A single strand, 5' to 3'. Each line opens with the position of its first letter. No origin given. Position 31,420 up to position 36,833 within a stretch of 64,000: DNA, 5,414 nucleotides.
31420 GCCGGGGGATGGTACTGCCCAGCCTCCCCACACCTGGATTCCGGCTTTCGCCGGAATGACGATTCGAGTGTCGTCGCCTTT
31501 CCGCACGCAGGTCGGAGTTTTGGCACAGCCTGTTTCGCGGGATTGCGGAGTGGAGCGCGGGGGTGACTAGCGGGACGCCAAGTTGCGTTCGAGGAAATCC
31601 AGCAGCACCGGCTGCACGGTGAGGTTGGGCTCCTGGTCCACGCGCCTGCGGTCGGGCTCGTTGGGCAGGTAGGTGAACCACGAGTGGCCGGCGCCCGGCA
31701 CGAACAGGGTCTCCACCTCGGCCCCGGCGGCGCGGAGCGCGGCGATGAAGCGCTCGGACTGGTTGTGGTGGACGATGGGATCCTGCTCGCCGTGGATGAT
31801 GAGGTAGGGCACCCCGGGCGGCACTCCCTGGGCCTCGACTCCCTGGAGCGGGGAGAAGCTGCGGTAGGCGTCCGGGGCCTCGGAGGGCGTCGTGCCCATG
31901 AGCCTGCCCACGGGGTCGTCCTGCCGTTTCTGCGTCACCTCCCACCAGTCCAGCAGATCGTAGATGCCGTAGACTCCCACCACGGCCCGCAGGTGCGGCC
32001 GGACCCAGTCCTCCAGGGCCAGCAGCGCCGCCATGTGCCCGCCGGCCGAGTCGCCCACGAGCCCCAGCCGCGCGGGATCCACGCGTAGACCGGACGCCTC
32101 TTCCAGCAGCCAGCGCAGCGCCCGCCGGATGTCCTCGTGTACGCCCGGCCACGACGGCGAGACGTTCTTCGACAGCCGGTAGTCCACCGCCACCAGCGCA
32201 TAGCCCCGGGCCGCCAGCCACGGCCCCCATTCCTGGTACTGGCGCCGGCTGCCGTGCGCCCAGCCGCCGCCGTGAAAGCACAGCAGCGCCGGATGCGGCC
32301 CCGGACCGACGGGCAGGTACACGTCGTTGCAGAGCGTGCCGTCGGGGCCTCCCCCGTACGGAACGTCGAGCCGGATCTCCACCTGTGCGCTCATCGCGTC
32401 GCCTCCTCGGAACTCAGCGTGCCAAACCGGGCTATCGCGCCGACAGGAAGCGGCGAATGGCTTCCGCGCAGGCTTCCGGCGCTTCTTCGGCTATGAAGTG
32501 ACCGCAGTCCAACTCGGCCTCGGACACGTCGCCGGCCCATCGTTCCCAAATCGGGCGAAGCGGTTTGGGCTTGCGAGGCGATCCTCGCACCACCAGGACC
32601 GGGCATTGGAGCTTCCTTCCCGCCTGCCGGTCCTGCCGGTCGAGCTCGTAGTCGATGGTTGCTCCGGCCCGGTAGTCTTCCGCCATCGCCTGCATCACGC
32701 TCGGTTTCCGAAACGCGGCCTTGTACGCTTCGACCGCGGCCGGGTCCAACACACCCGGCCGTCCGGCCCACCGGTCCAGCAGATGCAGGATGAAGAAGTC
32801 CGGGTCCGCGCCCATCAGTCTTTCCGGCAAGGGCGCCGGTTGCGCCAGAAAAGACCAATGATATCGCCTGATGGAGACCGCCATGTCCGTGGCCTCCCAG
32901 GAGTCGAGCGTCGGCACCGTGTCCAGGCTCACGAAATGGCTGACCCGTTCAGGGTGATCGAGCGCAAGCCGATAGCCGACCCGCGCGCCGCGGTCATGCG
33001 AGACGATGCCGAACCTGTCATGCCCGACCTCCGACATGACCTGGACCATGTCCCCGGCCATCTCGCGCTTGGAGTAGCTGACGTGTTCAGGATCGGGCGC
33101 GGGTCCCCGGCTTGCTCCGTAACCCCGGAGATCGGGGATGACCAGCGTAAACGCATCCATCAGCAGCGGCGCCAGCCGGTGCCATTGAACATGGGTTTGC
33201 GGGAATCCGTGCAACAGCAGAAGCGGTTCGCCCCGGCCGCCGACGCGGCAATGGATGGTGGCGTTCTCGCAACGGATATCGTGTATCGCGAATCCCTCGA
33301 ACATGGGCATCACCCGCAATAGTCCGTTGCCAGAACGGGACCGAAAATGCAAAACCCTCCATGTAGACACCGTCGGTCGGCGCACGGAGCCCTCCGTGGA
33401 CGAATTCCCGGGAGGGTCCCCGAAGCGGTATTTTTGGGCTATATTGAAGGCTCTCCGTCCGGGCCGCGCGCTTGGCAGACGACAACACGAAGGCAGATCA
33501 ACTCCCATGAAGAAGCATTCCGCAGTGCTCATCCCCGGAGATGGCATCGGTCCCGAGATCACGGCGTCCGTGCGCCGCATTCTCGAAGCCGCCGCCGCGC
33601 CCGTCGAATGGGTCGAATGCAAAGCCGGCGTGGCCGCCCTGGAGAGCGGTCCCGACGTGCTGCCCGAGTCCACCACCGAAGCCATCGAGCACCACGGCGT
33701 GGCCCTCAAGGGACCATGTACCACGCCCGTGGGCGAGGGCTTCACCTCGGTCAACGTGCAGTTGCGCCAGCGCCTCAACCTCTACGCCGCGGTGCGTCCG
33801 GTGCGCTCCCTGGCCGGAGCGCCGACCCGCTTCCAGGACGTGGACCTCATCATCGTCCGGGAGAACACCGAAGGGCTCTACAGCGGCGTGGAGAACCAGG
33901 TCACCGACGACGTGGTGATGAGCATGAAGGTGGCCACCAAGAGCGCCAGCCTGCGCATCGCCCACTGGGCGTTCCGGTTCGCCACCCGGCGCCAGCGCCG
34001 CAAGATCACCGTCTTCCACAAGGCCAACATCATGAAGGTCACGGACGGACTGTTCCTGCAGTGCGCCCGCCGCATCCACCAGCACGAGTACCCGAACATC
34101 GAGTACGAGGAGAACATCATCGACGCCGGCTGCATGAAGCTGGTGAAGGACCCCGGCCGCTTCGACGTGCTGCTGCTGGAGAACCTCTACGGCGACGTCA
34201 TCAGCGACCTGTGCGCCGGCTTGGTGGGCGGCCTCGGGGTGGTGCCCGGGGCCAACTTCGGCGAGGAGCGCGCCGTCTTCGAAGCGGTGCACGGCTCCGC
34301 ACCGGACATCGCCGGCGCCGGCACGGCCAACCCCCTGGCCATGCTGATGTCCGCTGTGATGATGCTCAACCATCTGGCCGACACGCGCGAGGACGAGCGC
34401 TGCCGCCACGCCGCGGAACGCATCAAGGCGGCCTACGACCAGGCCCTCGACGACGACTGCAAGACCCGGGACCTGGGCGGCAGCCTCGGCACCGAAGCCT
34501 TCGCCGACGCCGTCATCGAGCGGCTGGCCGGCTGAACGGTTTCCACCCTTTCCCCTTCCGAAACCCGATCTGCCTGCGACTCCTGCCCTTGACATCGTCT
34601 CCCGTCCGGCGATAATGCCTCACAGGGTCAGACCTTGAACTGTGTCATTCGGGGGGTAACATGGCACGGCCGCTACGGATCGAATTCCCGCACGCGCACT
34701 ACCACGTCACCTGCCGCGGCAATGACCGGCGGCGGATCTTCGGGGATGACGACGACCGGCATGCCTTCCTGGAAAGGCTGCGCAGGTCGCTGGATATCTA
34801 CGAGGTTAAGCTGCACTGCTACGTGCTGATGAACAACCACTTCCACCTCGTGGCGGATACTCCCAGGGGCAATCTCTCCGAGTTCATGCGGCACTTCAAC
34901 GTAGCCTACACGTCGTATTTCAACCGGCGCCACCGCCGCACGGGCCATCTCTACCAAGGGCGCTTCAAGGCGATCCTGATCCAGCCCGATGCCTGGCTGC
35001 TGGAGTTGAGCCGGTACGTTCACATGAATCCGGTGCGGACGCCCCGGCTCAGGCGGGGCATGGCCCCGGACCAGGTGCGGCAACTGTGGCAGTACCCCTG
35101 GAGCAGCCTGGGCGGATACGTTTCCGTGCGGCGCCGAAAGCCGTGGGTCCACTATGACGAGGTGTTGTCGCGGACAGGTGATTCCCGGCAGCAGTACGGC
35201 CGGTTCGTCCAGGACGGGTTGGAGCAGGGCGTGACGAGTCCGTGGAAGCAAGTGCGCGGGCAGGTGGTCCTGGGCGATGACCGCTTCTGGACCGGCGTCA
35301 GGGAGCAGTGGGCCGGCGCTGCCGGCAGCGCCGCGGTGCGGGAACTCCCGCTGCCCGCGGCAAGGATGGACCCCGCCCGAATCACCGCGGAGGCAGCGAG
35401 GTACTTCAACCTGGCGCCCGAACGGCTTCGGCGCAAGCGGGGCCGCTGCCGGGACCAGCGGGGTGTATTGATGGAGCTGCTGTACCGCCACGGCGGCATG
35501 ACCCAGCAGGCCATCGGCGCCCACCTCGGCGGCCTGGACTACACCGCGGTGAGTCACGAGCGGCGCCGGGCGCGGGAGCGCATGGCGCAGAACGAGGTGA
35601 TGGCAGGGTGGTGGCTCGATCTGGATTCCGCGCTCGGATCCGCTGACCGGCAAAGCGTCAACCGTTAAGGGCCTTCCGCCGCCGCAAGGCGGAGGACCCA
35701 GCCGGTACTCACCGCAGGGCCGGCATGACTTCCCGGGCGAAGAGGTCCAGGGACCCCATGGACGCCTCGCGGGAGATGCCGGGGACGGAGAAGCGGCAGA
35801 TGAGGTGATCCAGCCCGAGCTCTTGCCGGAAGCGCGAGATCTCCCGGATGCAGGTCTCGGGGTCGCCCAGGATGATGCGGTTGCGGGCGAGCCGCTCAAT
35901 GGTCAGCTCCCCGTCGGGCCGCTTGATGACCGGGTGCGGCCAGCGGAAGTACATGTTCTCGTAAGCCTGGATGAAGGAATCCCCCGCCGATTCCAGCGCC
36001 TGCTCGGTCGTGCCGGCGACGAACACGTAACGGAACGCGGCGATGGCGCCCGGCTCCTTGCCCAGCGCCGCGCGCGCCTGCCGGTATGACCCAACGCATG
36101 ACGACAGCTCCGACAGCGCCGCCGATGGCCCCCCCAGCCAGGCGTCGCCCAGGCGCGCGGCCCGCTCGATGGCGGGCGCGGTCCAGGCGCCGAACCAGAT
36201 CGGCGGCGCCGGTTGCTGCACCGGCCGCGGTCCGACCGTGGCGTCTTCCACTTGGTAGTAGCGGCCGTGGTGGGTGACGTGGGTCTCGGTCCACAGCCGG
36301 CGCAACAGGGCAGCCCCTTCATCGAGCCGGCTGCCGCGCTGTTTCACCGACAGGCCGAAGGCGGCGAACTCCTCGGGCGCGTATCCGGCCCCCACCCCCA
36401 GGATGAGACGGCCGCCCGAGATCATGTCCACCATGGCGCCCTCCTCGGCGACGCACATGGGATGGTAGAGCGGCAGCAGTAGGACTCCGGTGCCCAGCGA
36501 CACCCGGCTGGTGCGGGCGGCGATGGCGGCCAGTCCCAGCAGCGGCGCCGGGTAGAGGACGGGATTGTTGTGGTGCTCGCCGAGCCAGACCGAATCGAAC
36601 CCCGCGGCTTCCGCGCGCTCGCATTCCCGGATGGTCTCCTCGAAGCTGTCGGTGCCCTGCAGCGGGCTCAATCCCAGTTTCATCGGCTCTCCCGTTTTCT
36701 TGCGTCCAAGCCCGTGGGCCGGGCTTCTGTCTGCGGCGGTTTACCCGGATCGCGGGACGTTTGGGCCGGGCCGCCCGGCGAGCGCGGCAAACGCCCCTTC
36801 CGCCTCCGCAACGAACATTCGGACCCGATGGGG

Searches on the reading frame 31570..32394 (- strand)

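Call 21: search_protein_families(library=pfam, proteins=[window:31570-32394:-], max_evalue=0.001)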
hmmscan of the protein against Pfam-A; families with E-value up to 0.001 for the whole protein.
window:31570-32394:- (275 aa): 9 families
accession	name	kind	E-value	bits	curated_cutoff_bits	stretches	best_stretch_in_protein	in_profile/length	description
PF20434.5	BD-FAE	-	4.9e-40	137.8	26.8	1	24-220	2-215/215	BD-FAE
PF07859.19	Abhydrolase_3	-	2.6e-26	93.2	25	1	37-240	1-209/210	alpha/beta hydrolase fold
PF00326.27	Peptidase_S9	-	3.8e-21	76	22.6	1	59-239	9-188/213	Prolyl oligopeptidase family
PF12146.15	Hydrolase_4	-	3.8e-10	39.9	27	1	195-239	192-234/239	Serine aminopeptidase, S33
PF00561.26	Abhydrolase_1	-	6.8e-10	39.5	25.8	0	35-143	1-102/245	alpha/beta hydrolase fold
PF01738.24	DLH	-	5.7e-09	36.3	21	1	90-243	78-192/217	Dienelactone hydrolase family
PF02129.25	Peptidase_S15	-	3.4e-08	33.9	23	1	23-151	7-137/262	X-Pro dipeptidyl-peptidase (S15 family)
PF00135.34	COesterase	-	1.9e-06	27.6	27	1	25-136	90-211/515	Carboxylesterase family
PF12740.14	PETase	-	7.4e-05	22.7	28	1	52-141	69-155/263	PET hydrolase-like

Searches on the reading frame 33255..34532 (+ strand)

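Call 21: search_protein_families(library=pfam, proteins=[window:33255-34532:+], max_evalue=0.001)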
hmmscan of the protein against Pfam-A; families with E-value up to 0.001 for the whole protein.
window:33255-34532:+ (426 aa): 1 family
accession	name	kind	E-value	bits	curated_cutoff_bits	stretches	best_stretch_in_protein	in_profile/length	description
PF00180.25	Iso_dh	-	9e-96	321.6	27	1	91-420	3-348/348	Isocitrate/isopropylmalate dehydrogenase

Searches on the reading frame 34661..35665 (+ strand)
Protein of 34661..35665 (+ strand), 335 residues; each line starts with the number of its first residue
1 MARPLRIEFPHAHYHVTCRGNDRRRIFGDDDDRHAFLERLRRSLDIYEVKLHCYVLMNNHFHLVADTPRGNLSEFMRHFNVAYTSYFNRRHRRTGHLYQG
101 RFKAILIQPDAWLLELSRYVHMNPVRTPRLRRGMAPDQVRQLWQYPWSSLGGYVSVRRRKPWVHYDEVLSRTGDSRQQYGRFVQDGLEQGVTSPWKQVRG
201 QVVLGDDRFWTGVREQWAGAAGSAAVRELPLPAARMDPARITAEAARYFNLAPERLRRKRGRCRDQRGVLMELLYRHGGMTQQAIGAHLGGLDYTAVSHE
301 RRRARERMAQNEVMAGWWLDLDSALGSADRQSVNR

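Call 21: search_protein_families(library=pfam, proteins=[window:34661-35665:+], max_evalue=0.001)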
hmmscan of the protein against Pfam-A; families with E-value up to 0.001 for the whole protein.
window:34661-35665:+ (335 aa): 2 families
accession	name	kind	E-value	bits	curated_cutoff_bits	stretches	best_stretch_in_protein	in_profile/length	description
PF01797.21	Y1_Tnp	-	1.6e-11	44.8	23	1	11-121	4-119/121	Transposase IS200 like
PF08299.17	Bac_DnaA_C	-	6.1e-05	23.4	31.5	1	239-302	2-67/69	Bacterial dnaA protein helix-turn-helix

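Call 33: search_protein_families(library=ncbifam, proteins=[window:34661-35665:+], max_evalue=0.001)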
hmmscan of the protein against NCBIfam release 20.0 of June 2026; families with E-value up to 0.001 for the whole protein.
window:34661-35665:+ (335 aa): 1 family
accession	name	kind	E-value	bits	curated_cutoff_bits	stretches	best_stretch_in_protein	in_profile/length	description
NF047646.1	REP_Tyr_transpos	equivalog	4.1e-19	68.9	80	1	6-127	4-134/146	REP-associated tyrosine transposase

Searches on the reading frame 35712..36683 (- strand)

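Call 21: search_protein_families(library=pfam, proteins=[window:35712-36683:-], max_evalue=0.001)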
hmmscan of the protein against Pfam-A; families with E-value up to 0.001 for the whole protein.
window:35712-36683:- (324 aa): 1 family
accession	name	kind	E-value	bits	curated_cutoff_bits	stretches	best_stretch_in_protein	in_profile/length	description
PF00296.26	Bac_luciferase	-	1.5e-63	215.5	27.9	1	8-293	16-314/314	Luciferase-like monooxygenase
